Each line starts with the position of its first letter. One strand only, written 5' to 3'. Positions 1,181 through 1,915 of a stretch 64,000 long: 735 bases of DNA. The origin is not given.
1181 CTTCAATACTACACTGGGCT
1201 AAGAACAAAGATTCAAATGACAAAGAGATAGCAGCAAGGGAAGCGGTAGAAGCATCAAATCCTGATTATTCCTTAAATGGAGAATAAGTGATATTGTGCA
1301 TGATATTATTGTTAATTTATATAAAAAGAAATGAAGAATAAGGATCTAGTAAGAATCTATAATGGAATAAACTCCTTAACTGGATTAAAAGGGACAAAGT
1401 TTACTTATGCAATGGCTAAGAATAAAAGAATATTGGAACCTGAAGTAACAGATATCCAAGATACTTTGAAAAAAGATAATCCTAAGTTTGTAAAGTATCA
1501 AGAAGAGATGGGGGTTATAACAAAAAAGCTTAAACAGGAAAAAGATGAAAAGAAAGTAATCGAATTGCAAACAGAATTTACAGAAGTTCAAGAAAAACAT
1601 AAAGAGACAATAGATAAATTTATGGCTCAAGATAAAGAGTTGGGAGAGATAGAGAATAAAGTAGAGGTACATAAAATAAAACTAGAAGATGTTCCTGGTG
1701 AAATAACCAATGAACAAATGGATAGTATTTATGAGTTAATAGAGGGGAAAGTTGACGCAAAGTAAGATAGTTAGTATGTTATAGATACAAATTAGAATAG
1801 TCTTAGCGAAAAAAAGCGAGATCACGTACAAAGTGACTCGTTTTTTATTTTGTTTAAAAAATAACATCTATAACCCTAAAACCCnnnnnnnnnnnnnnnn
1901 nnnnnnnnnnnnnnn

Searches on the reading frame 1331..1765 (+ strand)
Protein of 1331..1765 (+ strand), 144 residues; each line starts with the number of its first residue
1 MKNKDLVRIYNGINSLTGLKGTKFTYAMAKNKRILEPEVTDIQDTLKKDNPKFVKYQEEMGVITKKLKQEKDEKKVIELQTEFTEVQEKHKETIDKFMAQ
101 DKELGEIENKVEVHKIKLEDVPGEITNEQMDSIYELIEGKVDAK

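Call 101: search_protein_families(library=pfam, proteins=[window:1331-1765:+], max_evalue=1)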
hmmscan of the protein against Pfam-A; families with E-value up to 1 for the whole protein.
window:1331-1765:+ (144 aa): 9 families
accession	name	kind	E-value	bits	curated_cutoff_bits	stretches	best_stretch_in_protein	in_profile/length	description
PF05531.17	NPV_P10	-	0.0024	18.8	29.8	1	73-112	17-59/75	Nucleopolyhedrovirus P10 protein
PF09728.14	Taxilin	-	0.0085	15.8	30.3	1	40-111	220-289/302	Myosin-like coiled-coil protein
PF08497.15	Radical_SAM_N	-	0.014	15.2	25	1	36-136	170-277/301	Radical SAM N-terminal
PF25762.1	HAUS1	-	0.026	14.7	40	1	23-119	136-229/236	HAUS augmin-like complex subunit 1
PF21714.3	KaiA_N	-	0.042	14.4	27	1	54-105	7-59/125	Circadian clock protein KaiA, N-terminal domain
PF15394.11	DUF4616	-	0.12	11.9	27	1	47-114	86-153/524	Domain of unknown function (DUF4616)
PF15371.11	DUF4599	-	0.24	12.1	34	1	81-138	12-69/88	Domain of unknown function (DUF4599)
PF02096.25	60KD_IMP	-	0.46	10.9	35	0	67-108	21-59/163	60Kd inner membrane protein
PF10136.14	SpecificRecomb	-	0.54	8.9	24.6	1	35-105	162-233/639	Site-specific recombinase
